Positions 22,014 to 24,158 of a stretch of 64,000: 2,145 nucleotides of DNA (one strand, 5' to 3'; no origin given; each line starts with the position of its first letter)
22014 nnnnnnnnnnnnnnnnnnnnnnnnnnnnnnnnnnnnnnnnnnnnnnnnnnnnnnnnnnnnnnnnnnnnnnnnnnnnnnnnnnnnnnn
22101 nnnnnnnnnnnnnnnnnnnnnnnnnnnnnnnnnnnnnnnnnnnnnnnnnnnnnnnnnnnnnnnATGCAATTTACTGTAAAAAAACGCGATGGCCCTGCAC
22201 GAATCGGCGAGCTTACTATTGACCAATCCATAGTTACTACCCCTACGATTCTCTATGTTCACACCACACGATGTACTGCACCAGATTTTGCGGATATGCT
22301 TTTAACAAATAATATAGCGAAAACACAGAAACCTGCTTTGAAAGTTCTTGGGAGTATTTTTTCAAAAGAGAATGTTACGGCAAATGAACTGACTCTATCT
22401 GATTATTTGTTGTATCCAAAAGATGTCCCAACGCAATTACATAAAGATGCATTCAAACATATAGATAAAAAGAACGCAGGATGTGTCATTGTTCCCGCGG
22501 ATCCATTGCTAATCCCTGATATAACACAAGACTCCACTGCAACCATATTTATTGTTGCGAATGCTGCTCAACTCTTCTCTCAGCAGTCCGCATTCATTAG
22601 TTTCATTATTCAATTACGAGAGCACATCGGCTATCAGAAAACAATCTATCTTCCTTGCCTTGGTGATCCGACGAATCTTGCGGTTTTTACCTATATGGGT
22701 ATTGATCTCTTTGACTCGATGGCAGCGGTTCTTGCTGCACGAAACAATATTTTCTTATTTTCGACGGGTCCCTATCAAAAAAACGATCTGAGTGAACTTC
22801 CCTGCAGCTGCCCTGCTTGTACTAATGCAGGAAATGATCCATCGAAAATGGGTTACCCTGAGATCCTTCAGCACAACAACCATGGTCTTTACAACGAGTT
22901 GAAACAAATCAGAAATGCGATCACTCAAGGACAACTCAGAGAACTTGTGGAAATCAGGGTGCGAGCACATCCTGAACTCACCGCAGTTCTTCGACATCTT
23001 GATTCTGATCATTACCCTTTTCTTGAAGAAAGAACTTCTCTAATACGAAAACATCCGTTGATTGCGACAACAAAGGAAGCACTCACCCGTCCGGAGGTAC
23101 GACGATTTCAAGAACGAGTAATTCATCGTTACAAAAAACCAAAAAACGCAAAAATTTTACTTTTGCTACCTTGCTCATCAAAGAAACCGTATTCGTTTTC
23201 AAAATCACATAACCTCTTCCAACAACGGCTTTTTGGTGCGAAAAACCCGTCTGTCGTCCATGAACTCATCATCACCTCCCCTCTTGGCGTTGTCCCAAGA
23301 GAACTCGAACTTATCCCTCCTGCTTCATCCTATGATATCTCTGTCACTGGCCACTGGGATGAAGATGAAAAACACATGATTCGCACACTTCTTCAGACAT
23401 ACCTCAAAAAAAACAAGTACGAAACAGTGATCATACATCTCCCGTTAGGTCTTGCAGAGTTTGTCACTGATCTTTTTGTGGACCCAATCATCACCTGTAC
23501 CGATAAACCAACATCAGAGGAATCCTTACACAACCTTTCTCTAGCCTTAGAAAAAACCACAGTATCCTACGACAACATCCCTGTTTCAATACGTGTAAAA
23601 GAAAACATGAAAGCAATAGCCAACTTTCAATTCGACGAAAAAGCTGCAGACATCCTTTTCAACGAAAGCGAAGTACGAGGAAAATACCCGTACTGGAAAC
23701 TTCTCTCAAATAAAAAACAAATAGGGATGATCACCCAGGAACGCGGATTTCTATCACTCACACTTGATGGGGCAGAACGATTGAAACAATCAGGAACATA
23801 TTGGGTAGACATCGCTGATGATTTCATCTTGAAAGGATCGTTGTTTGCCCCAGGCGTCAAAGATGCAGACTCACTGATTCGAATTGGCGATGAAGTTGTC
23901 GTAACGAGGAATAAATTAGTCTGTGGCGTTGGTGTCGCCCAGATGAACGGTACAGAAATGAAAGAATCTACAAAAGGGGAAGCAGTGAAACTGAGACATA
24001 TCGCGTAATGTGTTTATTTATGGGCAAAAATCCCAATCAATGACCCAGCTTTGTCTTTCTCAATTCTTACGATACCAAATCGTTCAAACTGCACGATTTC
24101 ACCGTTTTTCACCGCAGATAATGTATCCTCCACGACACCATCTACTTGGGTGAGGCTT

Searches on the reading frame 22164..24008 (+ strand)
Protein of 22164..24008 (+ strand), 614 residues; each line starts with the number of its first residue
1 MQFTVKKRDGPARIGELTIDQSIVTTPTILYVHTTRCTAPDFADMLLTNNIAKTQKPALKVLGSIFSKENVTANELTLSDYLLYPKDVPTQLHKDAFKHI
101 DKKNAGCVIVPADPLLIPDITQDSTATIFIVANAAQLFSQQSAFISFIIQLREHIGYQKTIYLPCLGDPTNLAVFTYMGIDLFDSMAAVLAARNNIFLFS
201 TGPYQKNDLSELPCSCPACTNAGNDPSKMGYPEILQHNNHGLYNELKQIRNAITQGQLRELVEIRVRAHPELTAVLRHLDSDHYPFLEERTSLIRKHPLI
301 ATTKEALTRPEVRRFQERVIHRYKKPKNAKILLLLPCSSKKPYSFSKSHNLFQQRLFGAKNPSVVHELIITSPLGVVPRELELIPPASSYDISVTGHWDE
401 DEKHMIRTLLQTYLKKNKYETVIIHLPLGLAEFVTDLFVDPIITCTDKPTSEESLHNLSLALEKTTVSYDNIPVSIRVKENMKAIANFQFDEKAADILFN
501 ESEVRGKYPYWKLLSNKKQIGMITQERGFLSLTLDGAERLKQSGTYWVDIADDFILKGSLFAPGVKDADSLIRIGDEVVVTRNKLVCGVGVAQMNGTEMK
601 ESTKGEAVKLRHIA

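Call 7: find_related_loci(query=window:22164-24005:+, collection=genome_contigs, flank=10000)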
Query window:22164-24005:+ (614 aa) in genome_contigs; peptide patterns used: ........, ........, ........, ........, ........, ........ (x = any residue, [..] = any of these).
48 stretches matched a pattern; 27 encode a relative of the query (tblastn E <= 1e-3); 27 distinct loci.
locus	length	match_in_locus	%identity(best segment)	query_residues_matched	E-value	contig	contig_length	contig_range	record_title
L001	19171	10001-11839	55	1-613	0e+0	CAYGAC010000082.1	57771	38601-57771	MAG TPA_asm: uncultured Thermoplasmatales archaeon isolate ERP108616_co1_401 genome assembly, contig: k119_1721394, whol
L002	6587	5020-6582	51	1-569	0e+0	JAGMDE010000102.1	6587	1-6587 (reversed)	MAG: Thermoplasmatales archaeon isolate RS_17_39 ZL495.bin.39.fa_102, whole genome shotgun sequence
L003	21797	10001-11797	49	1-612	0e+0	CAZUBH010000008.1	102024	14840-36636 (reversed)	MAG TPA_asm: uncultured Thermoplasmatales archaeon isolate SRP141376_co1_301 genome assembly, contig: NODE_501_length_10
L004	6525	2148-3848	46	1-613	0e+0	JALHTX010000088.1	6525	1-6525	MAG: Thermoplasmatota archaeon isolate PFL35 seq_1052397, whole genome shotgun sequence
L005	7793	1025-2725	46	1-613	0e+0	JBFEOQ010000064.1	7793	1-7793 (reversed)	MAG: Thermoplasmatota archaeon isolate Mix_mud04.2021.02.43 k141_1089003_length_7793_cov_15.5157, whole genome shotgun s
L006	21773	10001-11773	47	1-612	0e+0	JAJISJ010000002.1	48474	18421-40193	MAG: Thermoplasmatota archaeon isolate bin38 bin38_BA.02.16-18_bin.8.strict_2, whole genome shotgun sequence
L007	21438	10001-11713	44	1-613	4e-178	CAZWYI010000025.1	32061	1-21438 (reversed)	MAG TPA_asm: uncultured Thermoplasmatales archaeon isolate binchicken_co17_260 genome assembly, contig: NODE_3862_length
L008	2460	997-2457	42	1-492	3e-126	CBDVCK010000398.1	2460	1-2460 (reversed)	MAG TPA_asm: uncultured Thermoplasmata archaeon isolate SRR22302367_concoct_124 genome assembly, contig: ERZ26661968.544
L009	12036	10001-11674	38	5-607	3e-113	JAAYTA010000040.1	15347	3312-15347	MAG: Methanobacteriota archaeon isolate AS23ysBPME_60 78942_AS23, whole genome shotgun sequence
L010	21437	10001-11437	40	112-612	3e-104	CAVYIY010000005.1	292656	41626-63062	MAG: Methanomassiliicoccaceae archaeon isolate MFD01299.bin.2.50 genome assembly, contig: contig_17389, whole genome sho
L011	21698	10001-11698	35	5-612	8e-103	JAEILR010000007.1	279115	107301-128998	MAG: Methanomassiliicoccus sp. isolate MXMAG1 Contig7, whole genome shotgun sequence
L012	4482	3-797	55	348-612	2e-100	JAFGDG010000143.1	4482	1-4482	MAG: Thermoplasmatota archaeon isolate Zod_Metabat.1159 k87_12033759, whole genome shotgun sequence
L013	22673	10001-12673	35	3-613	4e-94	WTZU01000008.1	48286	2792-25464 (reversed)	MAG: Marine Group IV archaeon HikBin5 HIKBIN5_8, whole genome shotgun sequence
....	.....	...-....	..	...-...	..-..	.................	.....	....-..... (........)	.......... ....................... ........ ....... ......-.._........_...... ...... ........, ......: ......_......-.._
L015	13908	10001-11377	38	128-614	5e-91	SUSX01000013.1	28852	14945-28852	MAG: Thermoplasmata archaeon isolate SIG5 NODE_8012_length_28852_cov_1.921567, whole genome shotgun sequence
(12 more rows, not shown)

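Call 8: search_protein_families(library=pfam, proteins=[window:22164-24005:+])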
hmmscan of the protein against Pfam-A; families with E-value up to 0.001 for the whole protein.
window:22164-24005:+ (614 aa): 4 families
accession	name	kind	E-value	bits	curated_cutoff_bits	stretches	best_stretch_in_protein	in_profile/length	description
PF17884.7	DUF5591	-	2.6e-50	170.6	26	1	312-461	1-149/150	Domain of unknown function (DUF5591)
PF01702.25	TGT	-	3.4e-17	63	26.3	1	137-270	207-356/357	Queuine tRNA-ribosyltransferase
PF01472.26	PUA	-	1.3e-13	51.1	24.8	1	552-613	10-73/74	PUA domain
PF14810.12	TGT_C2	-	1.6e-07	31.9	25.3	1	482-543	3-68/72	Patch-forming domain C2 of tRNA-guanine transglycosylase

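Call 12: find_encoding_contigs(protein=window:22164-24008:+, flank=10000, max_places=10)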
Protein window:22164-24008:+ (614 aa): 1 contig read that carries it; 1 place shown.
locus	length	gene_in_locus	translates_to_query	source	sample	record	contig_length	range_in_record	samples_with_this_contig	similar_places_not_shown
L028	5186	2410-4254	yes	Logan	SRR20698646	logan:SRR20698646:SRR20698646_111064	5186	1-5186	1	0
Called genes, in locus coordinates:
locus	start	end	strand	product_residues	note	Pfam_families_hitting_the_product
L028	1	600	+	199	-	?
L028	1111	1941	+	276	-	-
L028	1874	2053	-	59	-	-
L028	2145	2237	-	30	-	-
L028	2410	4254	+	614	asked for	PF01702:TGT, PF17884:DUF5591, PF14810:TGT_C2, PF01472:PUA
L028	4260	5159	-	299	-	PF00749:tRNA-synt_1c, PF03950:tRNA-synt_1c_C, PF20974:tRNA-synt_1c_C2 (weak)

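Call 49: find_homologous_proteins(query=window:22164-24005:+, max_evalue=1e-50)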
Query window:22164-24005:+ (614 aa): 1113 proteins with E <= 1e-50 among 8000 candidates; the best 120 are listed.
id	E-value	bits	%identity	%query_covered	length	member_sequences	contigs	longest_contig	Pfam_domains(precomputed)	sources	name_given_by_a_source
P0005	0.0e+0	1394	100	100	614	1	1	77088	PF14810.13,PF01472.27,PF01702.26,PF17884.8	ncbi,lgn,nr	ncbi:MAG: archaeosine synthase subunit alpha [Euryarchaeota archaeon]|nr:archaeosine synthase subuni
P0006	0.0e+0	1259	90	100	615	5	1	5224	PF14810.13,PF01472.27,PF01702.26,PF17884.8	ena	-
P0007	7.8e-251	852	61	100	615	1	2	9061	PF14810.13,PF01472.27,PF01702.26,PF17884.8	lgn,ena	-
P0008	1.3e-249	848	60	100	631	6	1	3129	PF14810.13,PF01472.27,PF01702.26,PF17884.8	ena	-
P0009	1.8e-242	824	60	100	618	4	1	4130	PF14810.13,PF01472.27,PF01702.26,PF17884.8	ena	-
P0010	2.8e-241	820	60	100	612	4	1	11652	PF14810.13,PF01472.27,PF01702.26,PF17884.8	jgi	jgi:archaeosine synthase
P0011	6.2e-241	819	59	100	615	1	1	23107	PF14810.13,PF01472.27,PF01702.26,PF17884.8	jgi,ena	-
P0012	8.2e-241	819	59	100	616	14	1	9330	PF14810.13,PF01472.27,PF01702.26,PF17884.8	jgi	-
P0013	2.0e-240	817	60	100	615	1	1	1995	PF14810.13,PF01472.27,PF01702.26,PF17884.8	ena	-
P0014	3.0e-239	814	58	100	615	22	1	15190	PF14810.13,PF01472.27,PF01702.26,PF17884.8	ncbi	-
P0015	5.6e-239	813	58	100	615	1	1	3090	PF14810.13,PF01472.27,PF01702.26,PF17884.8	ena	-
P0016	1.4e-238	811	59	100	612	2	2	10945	PF14810.13,PF01472.27,PF01702.26,PF17884.8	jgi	jgi:archaeosine synthase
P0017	2.1e-238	811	59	100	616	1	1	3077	PF14810.13,PF01472.27,PF01702.26,PF17884.8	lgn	-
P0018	2.2e-238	811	59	100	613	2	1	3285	PF14810.13,PF01472.27,PF01702.26,PF17884.8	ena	-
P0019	8.6e-238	809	59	100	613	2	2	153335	PF14810.13,PF01472.27,PF01702.26,PF17884.8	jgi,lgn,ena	-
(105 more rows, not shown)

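Call 50: find_encoding_contigs(protein=P0006, flank=10000, max_places=10)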
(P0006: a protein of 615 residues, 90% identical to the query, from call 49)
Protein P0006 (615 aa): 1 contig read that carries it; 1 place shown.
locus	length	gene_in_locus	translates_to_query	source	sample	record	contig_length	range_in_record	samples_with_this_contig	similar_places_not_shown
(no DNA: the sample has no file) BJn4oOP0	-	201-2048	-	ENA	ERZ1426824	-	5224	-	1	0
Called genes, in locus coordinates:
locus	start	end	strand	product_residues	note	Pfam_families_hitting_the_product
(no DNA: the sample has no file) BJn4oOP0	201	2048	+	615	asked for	PF01702:TGT, PF17884:DUF5591, PF14810:TGT_C2, PF01472:PUA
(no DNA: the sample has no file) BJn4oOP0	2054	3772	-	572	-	PF00749:tRNA-synt_1c, PF03950:tRNA-synt_1c_C, PF20974:tRNA-synt_1c_C2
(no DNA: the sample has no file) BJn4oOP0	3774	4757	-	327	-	PF00348:polyprenyl_synt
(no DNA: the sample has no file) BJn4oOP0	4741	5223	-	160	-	?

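Call 51: find_encoding_contigs(protein=P0007, flank=10000, max_places=5)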
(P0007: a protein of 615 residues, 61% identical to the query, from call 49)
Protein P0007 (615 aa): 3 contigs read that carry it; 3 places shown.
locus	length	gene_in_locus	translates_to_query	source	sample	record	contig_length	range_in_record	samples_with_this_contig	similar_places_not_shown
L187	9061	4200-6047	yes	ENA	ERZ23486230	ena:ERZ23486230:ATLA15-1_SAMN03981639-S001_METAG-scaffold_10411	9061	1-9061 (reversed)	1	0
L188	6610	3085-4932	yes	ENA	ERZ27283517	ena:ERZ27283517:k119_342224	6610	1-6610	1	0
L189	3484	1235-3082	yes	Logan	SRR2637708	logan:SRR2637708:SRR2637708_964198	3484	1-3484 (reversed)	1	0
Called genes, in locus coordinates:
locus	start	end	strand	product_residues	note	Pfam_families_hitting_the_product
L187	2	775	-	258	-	?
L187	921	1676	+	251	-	-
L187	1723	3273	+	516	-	PF02142:MGS, PF01808:AICARFT_IMPCHas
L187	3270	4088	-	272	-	-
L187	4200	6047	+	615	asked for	PF01702:TGT, PF17884:DUF5591, PF14810:TGT_C2 (weak), PF01472:PUA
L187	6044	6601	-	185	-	PF09723:Zn_ribbon_8 (faint)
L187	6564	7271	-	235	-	-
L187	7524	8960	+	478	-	PF03215:Rad17 (faint), PF00004:AAA, PF13401:AAA_22 (faint), PF21960:RCF1-5-like_lid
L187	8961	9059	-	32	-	?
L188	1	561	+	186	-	?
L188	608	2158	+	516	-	PF02142:MGS, PF01808:AICARFT_IMPCHas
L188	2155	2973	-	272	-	-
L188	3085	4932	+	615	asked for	PF01702:TGT, PF17884:DUF5591, PF14810:TGT_C2 (weak), PF01472:PUA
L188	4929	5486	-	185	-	PF09723:Zn_ribbon_8 (faint)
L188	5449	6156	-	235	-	-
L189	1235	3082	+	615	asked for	PF01702:TGT, PF17884:DUF5591, PF14810:TGT_C2 (weak), PF01472:PUA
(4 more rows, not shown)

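Call 52: list_cluster_members(proteins=[P0006])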
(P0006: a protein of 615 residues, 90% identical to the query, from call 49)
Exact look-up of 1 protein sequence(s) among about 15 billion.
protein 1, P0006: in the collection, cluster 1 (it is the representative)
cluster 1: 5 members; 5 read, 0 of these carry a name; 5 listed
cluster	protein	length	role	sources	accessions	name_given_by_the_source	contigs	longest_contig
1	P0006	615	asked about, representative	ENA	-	-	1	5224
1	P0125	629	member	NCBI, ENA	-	-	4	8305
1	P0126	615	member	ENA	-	-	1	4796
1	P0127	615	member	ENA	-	-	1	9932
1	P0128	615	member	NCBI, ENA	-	-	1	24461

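Call 54: find_encoding_contigs(protein=P0128, flank=10000, max_places=5)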
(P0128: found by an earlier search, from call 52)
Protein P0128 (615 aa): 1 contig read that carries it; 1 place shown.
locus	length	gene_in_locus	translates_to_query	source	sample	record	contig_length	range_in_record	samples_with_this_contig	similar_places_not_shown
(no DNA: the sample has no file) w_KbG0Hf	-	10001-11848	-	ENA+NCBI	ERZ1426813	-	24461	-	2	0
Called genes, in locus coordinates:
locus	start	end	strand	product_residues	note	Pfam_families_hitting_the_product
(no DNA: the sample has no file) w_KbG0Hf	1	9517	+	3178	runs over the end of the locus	PF05593:RHS_repeat (faint)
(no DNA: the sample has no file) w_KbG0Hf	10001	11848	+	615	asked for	PF01702:TGT, PF17884:DUF5591, PF14810:TGT_C2, PF01472:PUA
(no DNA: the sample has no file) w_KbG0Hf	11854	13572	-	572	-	PF00749:tRNA-synt_1c, PF03950:tRNA-synt_1c_C, PF20974:tRNA-synt_1c_C2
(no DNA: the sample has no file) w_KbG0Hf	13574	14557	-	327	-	PF00348:polyprenyl_synt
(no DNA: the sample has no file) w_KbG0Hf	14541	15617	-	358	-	PF00478:IMPDH (faint), PF01070:FMN_dh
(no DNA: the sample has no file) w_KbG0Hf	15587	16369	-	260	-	PF00696:AA_kinase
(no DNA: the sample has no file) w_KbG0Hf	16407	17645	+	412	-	PF01571:GCV_T, PF08669:GCV_T_C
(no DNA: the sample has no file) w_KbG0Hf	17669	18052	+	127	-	PF01597:GCV_H, PF00364:Biotin_lipoyl (weak)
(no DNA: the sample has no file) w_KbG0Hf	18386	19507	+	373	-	PF05559:DUF763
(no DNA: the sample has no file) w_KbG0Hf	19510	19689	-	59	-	PF26477:DUF8150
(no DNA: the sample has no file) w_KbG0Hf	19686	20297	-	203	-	-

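Call 55: find_encoding_contigs(protein=P0127, flank=10000, max_places=5)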
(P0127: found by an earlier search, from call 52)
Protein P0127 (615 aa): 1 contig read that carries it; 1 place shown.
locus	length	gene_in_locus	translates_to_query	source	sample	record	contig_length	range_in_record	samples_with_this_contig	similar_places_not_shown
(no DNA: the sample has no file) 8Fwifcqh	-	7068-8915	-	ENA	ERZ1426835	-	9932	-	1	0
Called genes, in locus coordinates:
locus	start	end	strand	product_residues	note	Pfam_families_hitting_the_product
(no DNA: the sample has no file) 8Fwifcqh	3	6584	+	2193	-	?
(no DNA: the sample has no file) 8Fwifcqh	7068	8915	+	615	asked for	PF01702:TGT, PF17884:DUF5591, PF14810:TGT_C2, PF01472:PUA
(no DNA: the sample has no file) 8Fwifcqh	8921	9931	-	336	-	?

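Call 56: find_encoding_contigs(protein=P0125, flank=10000, max_places=10)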
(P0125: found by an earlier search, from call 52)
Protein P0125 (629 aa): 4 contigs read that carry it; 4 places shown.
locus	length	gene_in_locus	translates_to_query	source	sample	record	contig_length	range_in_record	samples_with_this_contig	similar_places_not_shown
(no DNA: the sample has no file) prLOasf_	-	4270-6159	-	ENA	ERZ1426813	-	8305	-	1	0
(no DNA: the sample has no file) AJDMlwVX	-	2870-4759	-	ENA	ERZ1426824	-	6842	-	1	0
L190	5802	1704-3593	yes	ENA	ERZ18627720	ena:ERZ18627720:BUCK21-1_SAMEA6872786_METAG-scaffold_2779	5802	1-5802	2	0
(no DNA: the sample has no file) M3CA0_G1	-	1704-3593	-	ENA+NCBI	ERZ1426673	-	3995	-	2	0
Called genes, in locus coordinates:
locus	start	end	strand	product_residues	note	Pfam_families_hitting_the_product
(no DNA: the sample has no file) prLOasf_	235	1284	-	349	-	PF01548:DEDD_Tnp_IS110, PF02371:Transposase_20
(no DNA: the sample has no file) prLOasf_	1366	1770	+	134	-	-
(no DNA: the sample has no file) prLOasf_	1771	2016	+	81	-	PF26688:RHH_12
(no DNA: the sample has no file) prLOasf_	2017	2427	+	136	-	PF10130:PIN_2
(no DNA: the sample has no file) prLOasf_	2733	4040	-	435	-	PF01637:ATPase_2, PF13173:AAA_14, PF13401:AAA_22 (faint), PF13635:DUF4143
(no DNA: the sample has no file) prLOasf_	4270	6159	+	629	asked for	PF01702:TGT, PF17884:DUF5591, PF14810:TGT_C2 (weak), PF01472:PUA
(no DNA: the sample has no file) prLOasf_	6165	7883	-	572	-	PF00749:tRNA-synt_1c, PF03950:tRNA-synt_1c_C, PF20974:tRNA-synt_1c_C2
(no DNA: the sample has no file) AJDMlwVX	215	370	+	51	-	-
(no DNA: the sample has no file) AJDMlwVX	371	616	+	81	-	PF26688:RHH_12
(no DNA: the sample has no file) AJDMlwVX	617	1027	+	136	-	PF10130:PIN_2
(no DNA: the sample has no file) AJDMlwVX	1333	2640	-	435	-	PF01637:ATPase_2, PF13173:AAA_14, PF13401:AAA_22 (faint), PF13635:DUF4143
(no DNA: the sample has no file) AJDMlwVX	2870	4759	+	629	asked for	PF01702:TGT, PF17884:DUF5591, PF14810:TGT_C2 (weak), PF01472:PUA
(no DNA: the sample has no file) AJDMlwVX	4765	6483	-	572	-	PF00749:tRNA-synt_1c, PF03950:tRNA-synt_1c_C, PF20974:tRNA-synt_1c_C2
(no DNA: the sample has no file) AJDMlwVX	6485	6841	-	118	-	?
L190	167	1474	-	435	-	PF01637:ATPase_2, PF13173:AAA_14, PF13401:AAA_22 (faint), PF13635:DUF4143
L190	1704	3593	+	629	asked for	PF01702:TGT, PF17884:DUF5591, PF14810:TGT_C2 (weak), PF01472:PUA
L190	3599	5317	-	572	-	PF00749:tRNA-synt_1c, PF03950:tRNA-synt_1c_C, PF20974:tRNA-synt_1c_C2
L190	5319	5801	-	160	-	?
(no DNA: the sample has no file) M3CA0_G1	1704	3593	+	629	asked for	PF01702:TGT, PF17884:DUF5591, PF14810:TGT_C2 (weak), PF01472:PUA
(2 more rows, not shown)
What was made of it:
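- An IS110-family transposase is present in one variant (call 56).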

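Call 62: find_encoding_contigs(protein=P0126, flank=10000, max_places=5)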
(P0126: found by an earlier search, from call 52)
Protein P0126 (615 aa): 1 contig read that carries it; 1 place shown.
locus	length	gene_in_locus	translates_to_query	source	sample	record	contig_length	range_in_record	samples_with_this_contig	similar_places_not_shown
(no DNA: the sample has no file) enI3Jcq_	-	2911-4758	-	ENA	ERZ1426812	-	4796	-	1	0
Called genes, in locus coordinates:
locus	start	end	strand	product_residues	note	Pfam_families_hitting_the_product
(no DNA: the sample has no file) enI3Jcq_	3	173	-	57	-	?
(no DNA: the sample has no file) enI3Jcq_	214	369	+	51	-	-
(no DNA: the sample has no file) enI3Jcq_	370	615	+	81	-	PF26688:RHH_12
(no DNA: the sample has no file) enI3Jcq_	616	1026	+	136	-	PF10130:PIN_2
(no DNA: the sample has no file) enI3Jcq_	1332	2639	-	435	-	PF01637:ATPase_2, PF13173:AAA_14, PF13401:AAA_22 (faint), PF13635:DUF4143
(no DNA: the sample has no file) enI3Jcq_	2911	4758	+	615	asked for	PF01702:TGT, PF17884:DUF5591, PF14810:TGT_C2, PF01472:PUA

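Call 65: find_homologous_proteins(query=L190:167-1474:-, max_evalue=1e-30)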
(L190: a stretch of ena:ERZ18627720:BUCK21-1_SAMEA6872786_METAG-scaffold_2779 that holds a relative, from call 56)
Query L190:167-1474:- (435 aa): 4086 proteins with E <= 1e-30 among 8000 candidates; the best 120 are listed.
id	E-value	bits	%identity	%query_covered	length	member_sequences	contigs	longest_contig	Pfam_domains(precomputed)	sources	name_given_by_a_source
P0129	3.6e-283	956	100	100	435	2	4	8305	PF13173.13,PF13635.13,PF13401.13,PF01637.25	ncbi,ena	-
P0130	5.6e-229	778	79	100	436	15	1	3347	PF13173.13,PF13635.13,PF01637.25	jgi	jgi:predicted AAA+ superfamily ATPase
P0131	6.0e-218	742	75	100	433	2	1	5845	PF13173.13,PF13635.13,PF13401.13,PF01637.25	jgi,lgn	-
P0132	3.4e-217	739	76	100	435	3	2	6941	PF13173.13,PF13635.13,PF13401.13,PF01637.25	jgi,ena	-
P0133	3.1e-216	736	74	100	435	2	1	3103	PF13173.13,PF13635.13,PF13401.13,PF01637.25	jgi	-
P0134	1.3e-215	734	74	100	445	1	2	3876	PF13173.13,PF13635.13,PF13401.13,PF01637.25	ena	-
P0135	2.0e-215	733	74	100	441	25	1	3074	PF13173.13,PF13635.13,PF13401.13,PF01637.25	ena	-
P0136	3.9e-215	732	74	100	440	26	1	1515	PF13173.13,PF13635.13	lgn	-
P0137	3.9e-215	732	74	100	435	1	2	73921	PF13173.13,PF13635.13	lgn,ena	-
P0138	5.3e-210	715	73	100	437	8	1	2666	PF13173.13,PF13635.13,PF13401.13,PF01637.25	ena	-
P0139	2.6e-204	697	71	100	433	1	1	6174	PF13173.13,PF13635.13,PF13401.13,PF01637.25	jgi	jgi:predicted AAA+ superfamily ATPase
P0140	9.2e-203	692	70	100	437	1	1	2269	PF13173.13,PF13635.13,PF13401.13,PF01637.25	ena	-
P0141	1.7e-202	691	70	100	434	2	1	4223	PF13173.13,PF13635.13,PF13401.13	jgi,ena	-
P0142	2.1e-202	690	70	100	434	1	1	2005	PF13173.13,PF13635.13,PF13401.13,PF01637.25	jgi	jgi:hypothetical protein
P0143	2.3e-202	690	70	100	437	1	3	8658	PF13173.13,PF13635.13,PF13401.13,PF01637.25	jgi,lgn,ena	-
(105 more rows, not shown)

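Call 66: find_encoding_contigs(protein=P0132, flank=3000, max_places=4)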
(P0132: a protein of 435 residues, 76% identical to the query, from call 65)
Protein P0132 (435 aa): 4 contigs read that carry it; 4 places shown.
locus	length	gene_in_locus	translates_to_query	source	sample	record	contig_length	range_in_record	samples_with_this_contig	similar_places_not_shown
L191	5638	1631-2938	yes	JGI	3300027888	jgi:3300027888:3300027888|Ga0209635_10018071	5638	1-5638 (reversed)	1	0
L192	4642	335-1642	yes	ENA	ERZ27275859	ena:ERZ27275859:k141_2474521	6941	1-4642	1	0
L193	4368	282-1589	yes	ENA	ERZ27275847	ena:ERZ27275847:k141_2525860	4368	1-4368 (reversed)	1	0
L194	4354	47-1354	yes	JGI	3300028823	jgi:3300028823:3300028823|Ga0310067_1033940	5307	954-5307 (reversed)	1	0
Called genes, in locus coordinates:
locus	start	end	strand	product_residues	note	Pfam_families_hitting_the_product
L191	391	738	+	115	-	-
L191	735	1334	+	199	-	PF01909:NTP_transf_2, PF18765:Polbeta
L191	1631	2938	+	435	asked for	PF01637:ATPase_2 (weak), PF13173:AAA_14, PF13401:AAA_22 (faint), PF13635:DUF4143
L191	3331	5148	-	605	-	PF00801:PKD (weak), PF18911:PKD_4 (weak)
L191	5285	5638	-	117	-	?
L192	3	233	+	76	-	?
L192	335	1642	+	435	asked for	PF01637:ATPase_2 (weak), PF13173:AAA_14, PF13401:AAA_22 (faint), PF13635:DUF4143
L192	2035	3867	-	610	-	PF00801:PKD (weak), PF18911:PKD_4 (weak)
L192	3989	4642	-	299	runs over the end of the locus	PF23960:DUF7289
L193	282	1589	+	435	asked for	PF01637:ATPase_2 (weak), PF13173:AAA_14, PF13401:AAA_22 (faint), PF13635:DUF4143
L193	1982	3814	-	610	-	PF00801:PKD (weak), PF18911:PKD_4 (weak)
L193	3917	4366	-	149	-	?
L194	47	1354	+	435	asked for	PF01637:ATPase_2 (weak), PF13173:AAA_14, PF13401:AAA_22 (faint), PF13635:DUF4143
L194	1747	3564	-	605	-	PF00801:PKD (weak), PF18911:PKD_4 (weak)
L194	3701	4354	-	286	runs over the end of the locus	PF23960:DUF7289 (weak)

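Call 67: find_encoding_contigs(protein=P0131, flank=3000, max_places=4)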
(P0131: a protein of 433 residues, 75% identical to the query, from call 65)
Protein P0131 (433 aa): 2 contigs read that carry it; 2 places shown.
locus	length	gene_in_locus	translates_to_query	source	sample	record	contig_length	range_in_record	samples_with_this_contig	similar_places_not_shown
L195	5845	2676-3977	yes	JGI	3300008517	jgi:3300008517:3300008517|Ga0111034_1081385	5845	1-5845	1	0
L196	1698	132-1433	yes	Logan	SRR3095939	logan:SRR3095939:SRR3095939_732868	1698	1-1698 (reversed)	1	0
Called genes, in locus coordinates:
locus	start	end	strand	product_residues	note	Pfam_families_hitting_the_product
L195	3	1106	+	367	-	?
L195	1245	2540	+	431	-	-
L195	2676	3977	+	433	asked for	PF01637:ATPase_2 (weak), PF13173:AAA_14, PF13401:AAA_22 (faint), PF13635:DUF4143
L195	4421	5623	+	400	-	-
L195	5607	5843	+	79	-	?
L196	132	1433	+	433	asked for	PF01637:ATPase_2 (weak), PF13173:AAA_14, PF13401:AAA_22 (faint), PF13635:DUF4143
